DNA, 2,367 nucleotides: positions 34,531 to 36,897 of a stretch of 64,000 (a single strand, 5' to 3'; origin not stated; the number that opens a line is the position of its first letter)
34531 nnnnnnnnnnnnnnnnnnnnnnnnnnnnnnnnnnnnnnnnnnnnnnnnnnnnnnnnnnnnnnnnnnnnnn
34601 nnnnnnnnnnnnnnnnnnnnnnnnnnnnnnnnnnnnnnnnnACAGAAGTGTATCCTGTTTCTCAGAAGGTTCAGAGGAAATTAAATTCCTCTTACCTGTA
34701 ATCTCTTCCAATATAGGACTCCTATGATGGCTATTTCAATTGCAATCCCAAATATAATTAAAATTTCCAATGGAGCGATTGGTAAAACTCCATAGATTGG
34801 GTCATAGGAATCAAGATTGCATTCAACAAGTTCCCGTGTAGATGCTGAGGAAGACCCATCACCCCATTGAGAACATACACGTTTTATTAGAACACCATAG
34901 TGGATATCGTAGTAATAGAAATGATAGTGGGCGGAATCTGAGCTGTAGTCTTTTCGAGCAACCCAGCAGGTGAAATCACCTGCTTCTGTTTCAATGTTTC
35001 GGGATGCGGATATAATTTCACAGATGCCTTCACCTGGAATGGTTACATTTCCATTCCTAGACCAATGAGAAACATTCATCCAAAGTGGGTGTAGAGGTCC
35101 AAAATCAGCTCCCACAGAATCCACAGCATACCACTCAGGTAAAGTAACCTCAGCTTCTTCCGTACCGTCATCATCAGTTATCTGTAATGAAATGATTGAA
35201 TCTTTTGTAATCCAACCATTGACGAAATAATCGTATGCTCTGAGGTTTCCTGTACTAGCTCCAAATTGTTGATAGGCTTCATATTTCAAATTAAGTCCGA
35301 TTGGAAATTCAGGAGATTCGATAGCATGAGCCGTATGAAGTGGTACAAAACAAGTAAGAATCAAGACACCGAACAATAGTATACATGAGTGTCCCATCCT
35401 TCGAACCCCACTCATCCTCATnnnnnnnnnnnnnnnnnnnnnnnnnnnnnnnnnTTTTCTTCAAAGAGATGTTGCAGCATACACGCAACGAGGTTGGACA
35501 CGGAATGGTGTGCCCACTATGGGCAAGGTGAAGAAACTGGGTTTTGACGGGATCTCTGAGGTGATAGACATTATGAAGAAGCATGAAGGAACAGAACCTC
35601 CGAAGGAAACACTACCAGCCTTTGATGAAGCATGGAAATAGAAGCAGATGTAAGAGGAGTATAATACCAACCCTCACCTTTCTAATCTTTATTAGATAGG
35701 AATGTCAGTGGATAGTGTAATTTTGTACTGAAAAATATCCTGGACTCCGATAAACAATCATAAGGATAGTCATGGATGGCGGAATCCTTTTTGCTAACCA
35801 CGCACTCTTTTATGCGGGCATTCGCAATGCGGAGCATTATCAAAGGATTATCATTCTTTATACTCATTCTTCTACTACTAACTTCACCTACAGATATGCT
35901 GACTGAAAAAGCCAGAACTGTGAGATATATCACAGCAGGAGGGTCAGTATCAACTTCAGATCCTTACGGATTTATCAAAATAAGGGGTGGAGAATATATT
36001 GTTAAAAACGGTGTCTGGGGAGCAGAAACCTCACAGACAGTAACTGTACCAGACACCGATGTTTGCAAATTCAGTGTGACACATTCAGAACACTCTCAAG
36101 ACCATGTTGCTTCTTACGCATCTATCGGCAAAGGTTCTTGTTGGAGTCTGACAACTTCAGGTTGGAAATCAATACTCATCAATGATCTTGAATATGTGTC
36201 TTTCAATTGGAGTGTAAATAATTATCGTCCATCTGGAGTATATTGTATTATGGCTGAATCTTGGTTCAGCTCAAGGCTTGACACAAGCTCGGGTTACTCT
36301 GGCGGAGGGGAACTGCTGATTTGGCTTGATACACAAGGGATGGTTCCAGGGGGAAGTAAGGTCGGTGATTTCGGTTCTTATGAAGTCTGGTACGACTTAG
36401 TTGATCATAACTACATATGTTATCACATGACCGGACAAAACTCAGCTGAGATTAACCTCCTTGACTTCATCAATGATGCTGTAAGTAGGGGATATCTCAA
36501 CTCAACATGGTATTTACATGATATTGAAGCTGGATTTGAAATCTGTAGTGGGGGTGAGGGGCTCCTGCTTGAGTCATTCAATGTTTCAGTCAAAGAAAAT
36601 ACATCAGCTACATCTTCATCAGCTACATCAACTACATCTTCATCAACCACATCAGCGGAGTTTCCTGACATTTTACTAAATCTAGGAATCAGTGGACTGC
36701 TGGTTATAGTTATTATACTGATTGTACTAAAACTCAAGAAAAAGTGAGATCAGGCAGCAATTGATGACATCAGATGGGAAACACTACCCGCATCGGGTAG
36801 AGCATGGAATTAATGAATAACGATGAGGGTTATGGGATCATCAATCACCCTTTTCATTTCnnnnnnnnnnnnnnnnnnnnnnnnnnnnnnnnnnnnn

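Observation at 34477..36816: Serial remnants of the AOR gene 3' end bracket two small gene cassettes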

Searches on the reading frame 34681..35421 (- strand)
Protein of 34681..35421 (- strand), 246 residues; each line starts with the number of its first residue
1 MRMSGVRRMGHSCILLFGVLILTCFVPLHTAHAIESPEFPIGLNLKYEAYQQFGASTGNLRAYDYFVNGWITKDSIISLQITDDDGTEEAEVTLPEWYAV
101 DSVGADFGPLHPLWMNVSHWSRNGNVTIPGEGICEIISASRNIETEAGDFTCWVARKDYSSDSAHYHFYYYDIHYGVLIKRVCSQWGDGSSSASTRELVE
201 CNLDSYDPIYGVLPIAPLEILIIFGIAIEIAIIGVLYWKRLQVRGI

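Call 8: search_protein_families(library=pfam, proteins=[window:34681-35421:-], max_evalue=0.01)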
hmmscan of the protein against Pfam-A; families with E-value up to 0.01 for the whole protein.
window:34681-35421:- (246 aa): 0 families
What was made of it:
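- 34681..35421 (-): fam1: 246-aa protein with a signal peptide and a C-terminal membrane anchor. It is the cargo of the latest event and a diverged paralogue (22-31% identity) of four genes at 36861-40748. No Pfam hit (call 8).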

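Call 50: find_homologous_proteins(query=window:34681-35421:-, max_evalue=0.00001)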
Query window:34681-35421:- (246 aa): 1 proteins with E <= 0.00001 among 310 candidates.
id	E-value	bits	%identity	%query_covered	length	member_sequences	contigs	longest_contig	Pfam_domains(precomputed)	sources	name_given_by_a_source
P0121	1.6e-167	574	100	100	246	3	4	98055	-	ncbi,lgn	ncbi:MAG: hypothetical protein ACFFF9_10260 [Candidatus Thorarchaeota archaeon]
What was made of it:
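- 34681..35421 (-): No homologue other than itself among 5.8e9 proteins (call 50).
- Tried and rejected: A search for the fam1 donor found no homologue other than fam1 itself (call 50).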

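Call 51: find_encoding_contigs(protein=P0121, flank=6000, max_places=10)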
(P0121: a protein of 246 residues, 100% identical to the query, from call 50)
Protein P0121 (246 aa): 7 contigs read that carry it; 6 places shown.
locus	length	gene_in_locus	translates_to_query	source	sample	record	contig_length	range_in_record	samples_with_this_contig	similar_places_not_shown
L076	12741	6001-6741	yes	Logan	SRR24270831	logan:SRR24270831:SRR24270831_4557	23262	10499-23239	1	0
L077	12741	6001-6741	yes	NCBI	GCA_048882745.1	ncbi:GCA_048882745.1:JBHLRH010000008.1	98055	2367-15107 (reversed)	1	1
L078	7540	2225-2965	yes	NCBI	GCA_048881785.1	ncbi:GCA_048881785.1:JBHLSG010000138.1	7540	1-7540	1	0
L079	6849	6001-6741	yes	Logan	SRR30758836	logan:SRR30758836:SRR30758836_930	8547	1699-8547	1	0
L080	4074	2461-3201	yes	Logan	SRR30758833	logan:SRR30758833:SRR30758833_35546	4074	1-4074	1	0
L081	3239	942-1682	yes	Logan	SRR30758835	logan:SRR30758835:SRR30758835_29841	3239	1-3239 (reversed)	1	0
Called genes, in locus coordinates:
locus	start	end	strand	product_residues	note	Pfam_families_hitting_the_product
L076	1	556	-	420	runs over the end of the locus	-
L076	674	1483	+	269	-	-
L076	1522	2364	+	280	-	-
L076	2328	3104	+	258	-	-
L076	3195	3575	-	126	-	-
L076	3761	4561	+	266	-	-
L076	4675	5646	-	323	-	PF01670:Glyco_hydro_12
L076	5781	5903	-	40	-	-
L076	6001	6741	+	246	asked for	-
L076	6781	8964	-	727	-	PF02730:AFOR_N, PF01314:AFOR_C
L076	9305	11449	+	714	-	PF13229:Beta_helix, PF05048:NosD, PF13229:Beta_helix, PF22352:K319L-like_PKD (faint)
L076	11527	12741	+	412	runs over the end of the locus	?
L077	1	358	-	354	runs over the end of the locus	-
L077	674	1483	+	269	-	-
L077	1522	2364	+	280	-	-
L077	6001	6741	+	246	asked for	-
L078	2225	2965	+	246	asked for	-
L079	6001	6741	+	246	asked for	-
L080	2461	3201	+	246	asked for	-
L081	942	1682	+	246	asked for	-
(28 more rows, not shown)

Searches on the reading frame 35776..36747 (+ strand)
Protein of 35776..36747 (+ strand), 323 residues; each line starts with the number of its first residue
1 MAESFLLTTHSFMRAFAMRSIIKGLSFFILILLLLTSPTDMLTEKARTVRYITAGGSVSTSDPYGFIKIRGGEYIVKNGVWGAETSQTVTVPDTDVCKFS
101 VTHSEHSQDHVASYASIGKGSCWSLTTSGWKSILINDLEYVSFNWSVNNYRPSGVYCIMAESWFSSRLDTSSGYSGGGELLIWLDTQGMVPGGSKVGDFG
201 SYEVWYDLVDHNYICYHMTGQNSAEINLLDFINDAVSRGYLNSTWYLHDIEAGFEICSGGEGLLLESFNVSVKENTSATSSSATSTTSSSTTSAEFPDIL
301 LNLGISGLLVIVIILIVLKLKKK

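Call 8: search_protein_families(library=pfam, proteins=[window:35776-36747:+], max_evalue=0.01)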
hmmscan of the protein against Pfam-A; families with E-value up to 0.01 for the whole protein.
window:35776-36747:+ (323 aa): 1 family
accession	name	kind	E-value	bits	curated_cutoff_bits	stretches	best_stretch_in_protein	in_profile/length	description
PF01670.23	Glyco_hydro_12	-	5.9e-11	43.3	27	1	73-272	2-206/207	Glycosyl hydrolase family 12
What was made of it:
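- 35776..36747 (+): GH12-like glycoside hydrolase with a Ser/Thr-rich linker and a C-terminal anchor. It is the cargo of the earlier event. PF01670 E 6e-11 (call 8).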

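Call 53: find_homologous_proteins(query=window:35776-36747:+, max_evalue=0.00001)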
Query window:35776-36747:+ (323 aa): 119 proteins with E <= 0.00001 among 3493 candidates.
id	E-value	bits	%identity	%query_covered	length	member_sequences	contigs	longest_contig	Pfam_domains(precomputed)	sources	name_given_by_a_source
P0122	1.6e-211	719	100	100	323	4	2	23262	PF01670.24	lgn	-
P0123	9.4e-168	575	83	95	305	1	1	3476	PF01670.24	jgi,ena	-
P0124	2.0e-161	554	80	95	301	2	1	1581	PF01670.24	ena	-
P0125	1.9e-160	551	79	95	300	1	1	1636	PF01670.24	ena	-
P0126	6.4e-154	530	76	95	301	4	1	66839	PF01670.24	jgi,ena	-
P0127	4.5e-134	464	76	87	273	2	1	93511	PF01670.24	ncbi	ncbi:MAG: hypothetical protein ACFFAX_00255 [Promethearchaeota archaeon]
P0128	3.2e-104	366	61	80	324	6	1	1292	PF01670.24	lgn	-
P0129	1.2e-100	355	58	85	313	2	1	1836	PF01670.24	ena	-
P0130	3.8e-97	343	68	66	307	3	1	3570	-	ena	-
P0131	8.7e-96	339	65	67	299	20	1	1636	-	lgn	-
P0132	1.8e-94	334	61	82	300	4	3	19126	PF01670.24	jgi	jgi:cellulose 1,4-beta-cellobiosidase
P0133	2.1e-94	334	57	83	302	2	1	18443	PF01670.24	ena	-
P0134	4.2e-94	333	66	66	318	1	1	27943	PF01670.24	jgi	jgi:hypothetical protein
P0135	5.6e-94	333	65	70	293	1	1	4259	PF01670.24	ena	-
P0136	4.2e-93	330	66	66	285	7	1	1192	-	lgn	-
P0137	1.8e-90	321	64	67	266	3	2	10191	PF01670.24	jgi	-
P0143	7.6e-57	211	46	66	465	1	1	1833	PF01670.24,PF00404.25,PF18666.8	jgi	jgi:hypothetical protein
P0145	5.4e-56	208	41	77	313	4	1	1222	PF01670.24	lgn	-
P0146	5.4e-56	208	48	65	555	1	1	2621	PF00553.26,PF01670.24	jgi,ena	-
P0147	2.7e-55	206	47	67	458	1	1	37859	PF01670.24,PF00404.25,PF18666.8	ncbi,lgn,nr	ncbi:MAG: hypothetical protein JXB88_22240 [Spirochaetales bacterium]|nr:hypothetical protein [Spiro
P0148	4.2e-55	205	45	67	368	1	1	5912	PF01670.24,PF18666.8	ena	-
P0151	1.7e-54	203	50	66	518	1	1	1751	PF02013.22,PF01670.24,PF18666.8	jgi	jgi:hypothetical protein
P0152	5.7e-54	201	45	63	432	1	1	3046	PF02013.22,PF01670.24,PF18666.8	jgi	jgi:hypothetical protein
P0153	5.4e-53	198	45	66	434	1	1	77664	PF02013.22,PF01670.24,PF18666.8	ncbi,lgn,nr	ncbi:MAG: hypothetical protein JXB88_14190 [Spirochaetales bacterium]|nr:hypothetical protein [Spiro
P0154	1.1e-52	197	45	70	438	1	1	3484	PF01670.24,PF18666.8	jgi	jgi:hypothetical protein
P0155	5.1e-52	195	47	66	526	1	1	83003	PF02013.22,PF01670.24,PF18666.8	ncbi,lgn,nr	ncbi:MAG: hypothetical protein JW881_05345 [Spirochaetales bacterium]|nr:hypothetical protein [Spiro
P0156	1.0e-49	187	40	81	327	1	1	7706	PF01670.24,PF00404.25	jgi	jgi:hypothetical protein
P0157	5.2e-35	139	35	73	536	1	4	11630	PF00553.26,PF18099.8,PF01670.24,PF03422.22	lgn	-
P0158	1.2e-34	138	41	66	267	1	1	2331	PF01670.24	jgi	jgi:cellulose 1,4-beta-cellobiosidase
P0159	2.7e-34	137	39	64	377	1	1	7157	PF00553.26,PF01670.24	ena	-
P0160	3.0e-34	136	40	62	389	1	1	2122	PF00553.26,PF01670.24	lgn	-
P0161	9.7e-34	135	36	77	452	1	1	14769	PF01670.24,PF18962.8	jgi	jgi:cellulose 1,4-beta-cellobiosidase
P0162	1.3e-33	134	38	64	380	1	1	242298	PF00553.26,PF01670.24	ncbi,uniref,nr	ncbi:GH12 family glycosyl hydrolase domain-containing protein [Actinomadura opuntiae]|uniref:GH12 fa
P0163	1.1e-32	131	38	63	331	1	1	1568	PF01670.24,PF00404.25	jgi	jgi:hypothetical protein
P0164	1.3e-32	131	40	62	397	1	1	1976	PF00553.26,PF01670.24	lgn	-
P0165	2.9e-32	130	42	64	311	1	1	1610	PF01670.24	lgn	-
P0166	3.3e-31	127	38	64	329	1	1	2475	PF01670.24,PF00404.25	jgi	jgi:hypothetical protein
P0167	5.7e-31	126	38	65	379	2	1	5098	PF00553.26,PF01670.24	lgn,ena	-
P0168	6.3e-31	126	33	80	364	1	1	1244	PF00553.26,PF01670.24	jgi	jgi:cellulase/cellobiase CelA1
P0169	1.6e-30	124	35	76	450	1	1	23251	PF01670.24,PF18962.8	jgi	jgi:hypothetical protein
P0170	3.2e-30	123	40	66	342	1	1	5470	PF01670.24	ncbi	-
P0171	7.3e-30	122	37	63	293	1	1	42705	PF01670.24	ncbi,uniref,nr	ncbi:glycoside hydrolase [Actinomadura darangshiensis]|uniref:Glycoside hydrolase n=1 Tax=Actinomadu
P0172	9.4e-30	122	37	63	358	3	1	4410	PF00553.26,PF01670.24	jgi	jgi:cellulase/cellobiase CelA1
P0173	9.8e-30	122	41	64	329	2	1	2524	PF01670.24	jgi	jgi:hypothetical protein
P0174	1.9e-29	121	38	64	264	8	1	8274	PF01670.24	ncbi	ncbi:MAG: hypothetical protein WBL85_02875 [Sedimentisphaerales bacterium]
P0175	3.0e-29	120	39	65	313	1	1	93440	PF01670.24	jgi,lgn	-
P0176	3.3e-29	120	38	64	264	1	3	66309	PF01670.24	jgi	jgi:hypothetical protein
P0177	4.8e-29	119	33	78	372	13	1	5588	PF00553.26,PF01670.24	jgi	jgi:hypothetical protein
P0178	4.8e-29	119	38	64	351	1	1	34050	PF01670.24,PF18962.8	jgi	jgi:hypothetical protein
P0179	7.6e-29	119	37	65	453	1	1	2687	PF01670.24,PF18962.8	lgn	-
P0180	9.9e-29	118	39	63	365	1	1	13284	PF01670.24,PF18962.8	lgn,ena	-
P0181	1.6e-28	118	37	64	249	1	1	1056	PF01670.24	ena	-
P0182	2.1e-28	117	34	65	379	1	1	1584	PF01670.24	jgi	jgi:hypothetical protein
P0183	2.6e-28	117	37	65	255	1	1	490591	PF01670.24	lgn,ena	-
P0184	2.7e-28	117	34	79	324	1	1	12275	PF01670.24,PF00404.25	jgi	jgi:hypothetical protein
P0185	3.6e-28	117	36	68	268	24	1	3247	PF01670.24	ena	-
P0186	4.6e-28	116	35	81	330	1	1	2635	PF01670.24,PF00404.25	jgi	jgi:hypothetical protein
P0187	4.8e-28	116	37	64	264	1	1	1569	PF01670.24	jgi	-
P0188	1.5e-27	115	37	64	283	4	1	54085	PF01670.24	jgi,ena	-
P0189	4.6e-27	113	35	66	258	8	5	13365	PF01670.24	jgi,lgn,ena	jgi:cellulose 1,4-beta-cellobiosidase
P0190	1.4e-26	111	35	68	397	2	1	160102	PF01670.24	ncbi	ncbi:MAG: hypothetical protein QW270_01255 [Candidatus Bathyarchaeia archaeon]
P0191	2.0e-26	111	36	64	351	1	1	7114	PF01670.24,PF18962.8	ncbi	-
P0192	8.6e-26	109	36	64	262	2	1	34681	PF01670.24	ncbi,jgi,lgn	-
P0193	5.9e-25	106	34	72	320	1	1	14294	PF01670.24,PF00404.25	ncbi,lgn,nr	ncbi:MAG: hypothetical protein JXB88_19120 [Spirochaetales bacterium]|nr:hypothetical protein [Spiro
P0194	7.2e-25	106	33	66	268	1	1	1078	PF01670.24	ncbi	-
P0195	1.0e-24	105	33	66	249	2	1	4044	PF01670.24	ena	-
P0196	1.1e-24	105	33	76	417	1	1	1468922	PF00553.26,PF01670.24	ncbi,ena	-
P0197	1.2e-24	105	35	64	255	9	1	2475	PF01670.24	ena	-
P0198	2.7e-24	104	34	77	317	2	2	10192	PF01670.24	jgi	-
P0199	7.0e-24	102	36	67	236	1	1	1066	PF01670.24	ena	-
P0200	1.3e-22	98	33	65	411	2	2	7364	PF00553.26,PF01670.24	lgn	-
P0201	4.6e-21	93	33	66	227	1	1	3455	PF01670.24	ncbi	-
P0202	1.4e-20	92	37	61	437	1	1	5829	PF01670.24,PF18998.7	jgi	jgi:hypothetical protein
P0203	2.8e-20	91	30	77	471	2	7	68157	PF00553.26,PF01670.24,PF00041.28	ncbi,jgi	ncbi:MAG TPA: cellulose binding domain-containing protein [Streptosporangiaceae bacterium]|jgi:chito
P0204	6.2e-20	89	31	87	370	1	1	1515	PF01670.24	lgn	-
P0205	8.5e-20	89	34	64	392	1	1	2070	PF00553.26,PF01670.24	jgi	jgi:Glycosyl hydrolase family 12/Cellulose binding domain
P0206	1.6e-19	88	34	64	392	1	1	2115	PF00553.26,PF01670.24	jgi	jgi:hypothetical protein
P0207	1.9e-19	88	34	62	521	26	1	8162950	PF00942.26,PF01670.24,PF00041.28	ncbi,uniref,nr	ncbi:Fibronectin type III domain-containing protein [Streptomyces misionensis]|uniref:Fibronectin ty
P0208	3.1e-19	87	31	74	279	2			PF01670.24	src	-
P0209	1.2e-18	85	33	69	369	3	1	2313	PF00553.26,PF01670.24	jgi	jgi:cellulose 1,4-beta-cellobiosidase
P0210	1.9e-18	85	33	64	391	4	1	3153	PF00553.26,PF01670.24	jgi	jgi:glycosyl hydrolase family 12/cellulose binding protein with CBM2 domain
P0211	2.4e-18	84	32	75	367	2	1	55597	PF01670.24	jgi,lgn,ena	-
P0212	2.6e-18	84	34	64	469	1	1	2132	PF00553.26,PF01670.24,PF00041.28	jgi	jgi:chitodextrinase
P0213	6.0e-18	83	33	63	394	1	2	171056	PF00553.26,PF01670.24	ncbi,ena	-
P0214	6.3e-18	83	33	64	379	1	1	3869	PF00553.26,PF01670.24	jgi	jgi:cellulose 1,4-beta-cellobiosidase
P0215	1.0e-17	82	34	63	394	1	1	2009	PF00553.26,PF01670.24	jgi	jgi:hypothetical protein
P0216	1.2e-17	82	32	75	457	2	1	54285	PF00553.26,PF01670.24,PF18370.8,PF00041.28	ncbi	-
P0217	1.2e-17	82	33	64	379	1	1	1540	PF00553.26,PF01670.24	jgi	jgi:cellulose 1,4-beta-cellobiosidase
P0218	1.4e-17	82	33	63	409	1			PF00553.26,PF01670.24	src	-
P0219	1.8e-17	81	33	64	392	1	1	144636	PF00553.26,PF01670.24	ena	-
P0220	2.7e-17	81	32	64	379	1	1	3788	PF00553.26,PF01670.24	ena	-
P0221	4.8e-17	80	33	63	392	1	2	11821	PF00553.26,PF01670.24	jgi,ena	-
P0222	4.9e-17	80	32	64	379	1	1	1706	PF00553.26,PF01670.24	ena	-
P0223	5.0e-17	80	31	69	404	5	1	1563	PF00553.26,PF01670.24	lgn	-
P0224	5.8e-17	80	32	64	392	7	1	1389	PF00553.26,PF01670.24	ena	-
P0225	8.5e-17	79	32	64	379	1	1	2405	PF00553.26,PF01670.24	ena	-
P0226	1.1e-16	79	32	64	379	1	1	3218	PF00553.26,PF01670.24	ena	-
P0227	1.5e-16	78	32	64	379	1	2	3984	PF00553.26,PF01670.24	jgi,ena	jgi:hypothetical protein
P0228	1.5e-16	78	32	64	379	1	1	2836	PF00553.26,PF01670.24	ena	-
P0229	1.5e-16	78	32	64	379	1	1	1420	PF00553.26,PF01670.24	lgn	-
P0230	1.8e-16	78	32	64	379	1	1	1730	PF00553.26,PF01670.24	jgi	jgi:hypothetical protein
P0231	4.7e-16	77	29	67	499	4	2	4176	PF01670.24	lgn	-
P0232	9.5e-16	76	34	63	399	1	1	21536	PF00553.26,PF01670.24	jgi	jgi:hypothetical protein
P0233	1.0e-15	76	32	65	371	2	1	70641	PF00553.26,PF01670.24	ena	-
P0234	1.9e-15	75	36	44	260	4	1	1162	PF00553.26,PF01670.24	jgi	jgi:cellulose 1,4-beta-cellobiosidase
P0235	2.8e-15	74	33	62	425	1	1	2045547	PF00553.26,PF01670.24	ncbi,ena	-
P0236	7.1e-15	73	32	70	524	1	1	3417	PF00942.26,PF01670.24,PF00041.28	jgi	jgi:chitodextrinase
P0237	3.9e-14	70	30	64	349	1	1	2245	PF01670.24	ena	-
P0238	3.6e-13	67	30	64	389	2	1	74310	PF01670.24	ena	-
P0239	7.9e-10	56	29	63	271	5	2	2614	PF01670.24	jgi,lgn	jgi:cellulose 1,4-beta-cellobiosidase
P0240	1.1e-8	53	37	33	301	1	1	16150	PF01670.24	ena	-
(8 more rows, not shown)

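Call 54: find_encoding_contigs(protein=P0126, flank=5000, max_places=3)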
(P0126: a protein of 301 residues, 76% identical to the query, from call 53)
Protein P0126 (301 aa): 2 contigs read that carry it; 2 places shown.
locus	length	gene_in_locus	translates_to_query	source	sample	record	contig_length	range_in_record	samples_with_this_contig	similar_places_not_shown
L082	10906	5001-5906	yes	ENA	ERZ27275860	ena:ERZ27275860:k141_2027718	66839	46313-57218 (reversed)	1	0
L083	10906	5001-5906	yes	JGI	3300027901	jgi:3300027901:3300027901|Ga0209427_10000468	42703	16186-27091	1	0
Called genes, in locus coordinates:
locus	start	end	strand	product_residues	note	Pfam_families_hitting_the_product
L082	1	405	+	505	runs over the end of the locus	PF07690:MFS_1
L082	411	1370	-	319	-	PF02289:MCH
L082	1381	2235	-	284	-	PF01493:GXGXG (faint)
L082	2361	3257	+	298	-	PF01913:FTR, PF02741:FTR_C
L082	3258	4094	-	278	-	-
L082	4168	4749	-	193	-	PF04015:DUF362 (weak)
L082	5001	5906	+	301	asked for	PF01670:Glyco_hydro_12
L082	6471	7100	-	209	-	-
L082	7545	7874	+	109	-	-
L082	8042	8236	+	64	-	-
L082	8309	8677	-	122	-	-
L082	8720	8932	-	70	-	-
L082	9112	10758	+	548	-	PF00128:Alpha-amylase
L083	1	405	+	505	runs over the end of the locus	PF07690:MFS_1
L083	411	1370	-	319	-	PF02289:MCH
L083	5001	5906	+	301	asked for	PF01670:Glyco_hydro_12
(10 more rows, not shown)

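Call 55: find_encoding_contigs(protein=P0127, flank=5000, max_places=3)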
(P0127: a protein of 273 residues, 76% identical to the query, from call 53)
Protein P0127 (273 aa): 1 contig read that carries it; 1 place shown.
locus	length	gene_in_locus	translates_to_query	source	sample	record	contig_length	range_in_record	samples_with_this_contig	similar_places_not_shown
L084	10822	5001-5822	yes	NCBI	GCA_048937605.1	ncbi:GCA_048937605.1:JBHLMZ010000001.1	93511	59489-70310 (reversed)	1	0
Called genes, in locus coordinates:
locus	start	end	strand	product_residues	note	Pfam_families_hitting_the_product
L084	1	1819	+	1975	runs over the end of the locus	PF00072:Response_reg, PF08448:PAS_4, PF00989:PAS, PF08447:PAS_3, PF13426:PAS_9, PF00989:PAS, PF08448:PAS_4, PF00989:PAS, +28 more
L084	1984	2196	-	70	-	-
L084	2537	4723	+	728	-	PF02730:AFOR_N, PF01314:AFOR_C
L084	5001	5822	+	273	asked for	PF01670:Glyco_hydro_12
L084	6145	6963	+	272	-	-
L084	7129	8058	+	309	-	-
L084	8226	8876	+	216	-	-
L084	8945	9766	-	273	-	-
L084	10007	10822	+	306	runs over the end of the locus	PF00892:EamA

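Call 56: find_encoding_contigs(protein=P0123, flank=5000, max_places=3)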
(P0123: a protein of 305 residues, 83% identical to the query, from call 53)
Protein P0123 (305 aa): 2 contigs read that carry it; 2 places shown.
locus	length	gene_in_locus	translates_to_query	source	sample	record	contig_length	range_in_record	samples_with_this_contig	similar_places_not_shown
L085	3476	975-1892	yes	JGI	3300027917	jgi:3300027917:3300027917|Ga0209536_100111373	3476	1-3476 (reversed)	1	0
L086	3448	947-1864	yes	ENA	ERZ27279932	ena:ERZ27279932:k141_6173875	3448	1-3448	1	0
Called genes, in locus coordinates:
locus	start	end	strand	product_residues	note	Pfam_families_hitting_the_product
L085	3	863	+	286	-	?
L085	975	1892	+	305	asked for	PF01670:Glyco_hydro_12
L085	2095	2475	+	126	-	-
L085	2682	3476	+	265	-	?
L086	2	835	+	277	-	?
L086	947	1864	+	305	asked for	PF01670:Glyco_hydro_12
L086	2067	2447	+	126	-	-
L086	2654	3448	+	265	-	?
